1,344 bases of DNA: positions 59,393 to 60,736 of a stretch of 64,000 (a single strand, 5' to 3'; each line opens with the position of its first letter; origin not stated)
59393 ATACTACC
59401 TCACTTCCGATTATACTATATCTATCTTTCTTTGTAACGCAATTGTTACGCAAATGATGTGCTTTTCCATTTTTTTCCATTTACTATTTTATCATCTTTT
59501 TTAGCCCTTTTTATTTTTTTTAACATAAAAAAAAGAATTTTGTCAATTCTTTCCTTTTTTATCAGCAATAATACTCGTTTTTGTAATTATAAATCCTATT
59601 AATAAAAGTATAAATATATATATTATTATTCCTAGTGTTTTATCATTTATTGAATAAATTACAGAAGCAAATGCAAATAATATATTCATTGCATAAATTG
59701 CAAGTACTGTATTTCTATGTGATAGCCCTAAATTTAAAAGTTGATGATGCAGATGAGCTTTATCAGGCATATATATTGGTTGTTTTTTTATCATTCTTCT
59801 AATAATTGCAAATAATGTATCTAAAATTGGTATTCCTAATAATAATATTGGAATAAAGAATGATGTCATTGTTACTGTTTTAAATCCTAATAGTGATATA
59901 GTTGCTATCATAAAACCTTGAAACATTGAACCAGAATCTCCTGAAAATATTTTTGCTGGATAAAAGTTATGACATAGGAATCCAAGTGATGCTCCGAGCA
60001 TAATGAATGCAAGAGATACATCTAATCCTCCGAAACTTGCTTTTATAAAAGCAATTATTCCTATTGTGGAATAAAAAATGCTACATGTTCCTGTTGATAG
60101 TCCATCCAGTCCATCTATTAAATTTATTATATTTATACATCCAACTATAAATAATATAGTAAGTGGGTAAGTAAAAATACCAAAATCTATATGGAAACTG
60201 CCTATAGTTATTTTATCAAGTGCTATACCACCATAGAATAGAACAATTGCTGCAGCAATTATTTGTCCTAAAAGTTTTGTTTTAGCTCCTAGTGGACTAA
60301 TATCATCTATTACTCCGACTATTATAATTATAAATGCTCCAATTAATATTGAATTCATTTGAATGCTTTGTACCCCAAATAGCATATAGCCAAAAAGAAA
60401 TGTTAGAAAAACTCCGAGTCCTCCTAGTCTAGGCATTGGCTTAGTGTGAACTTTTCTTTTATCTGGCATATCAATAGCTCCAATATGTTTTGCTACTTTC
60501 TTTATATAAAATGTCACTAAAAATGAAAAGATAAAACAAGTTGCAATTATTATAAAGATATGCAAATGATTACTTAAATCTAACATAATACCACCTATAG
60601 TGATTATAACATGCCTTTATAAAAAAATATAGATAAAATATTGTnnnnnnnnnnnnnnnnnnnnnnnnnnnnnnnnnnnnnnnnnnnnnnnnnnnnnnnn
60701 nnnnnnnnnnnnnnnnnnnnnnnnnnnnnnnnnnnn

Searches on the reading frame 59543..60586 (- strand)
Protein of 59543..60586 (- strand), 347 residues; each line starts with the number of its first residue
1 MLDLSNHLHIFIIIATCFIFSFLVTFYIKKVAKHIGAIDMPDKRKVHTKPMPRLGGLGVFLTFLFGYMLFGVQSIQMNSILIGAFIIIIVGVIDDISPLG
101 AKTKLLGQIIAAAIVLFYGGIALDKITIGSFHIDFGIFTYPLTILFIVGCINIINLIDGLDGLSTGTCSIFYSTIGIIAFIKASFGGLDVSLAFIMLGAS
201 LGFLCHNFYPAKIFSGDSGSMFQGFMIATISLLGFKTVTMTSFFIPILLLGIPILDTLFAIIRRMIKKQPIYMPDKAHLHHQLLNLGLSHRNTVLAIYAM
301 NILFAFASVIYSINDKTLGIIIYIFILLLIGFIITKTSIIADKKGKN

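Call 8: search_protein_families(library=pfam, proteins=[window:59543-60586:-], max_evalue=0.1)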
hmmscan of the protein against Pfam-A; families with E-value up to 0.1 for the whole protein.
window:59543-60586:- (347 aa): 1 family
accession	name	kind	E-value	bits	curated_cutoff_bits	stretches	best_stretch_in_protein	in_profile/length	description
PF00953.26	Glycos_transf_4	-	2.4e-37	128.8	27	1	79-233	3-158/160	Glycosyl transferase family 4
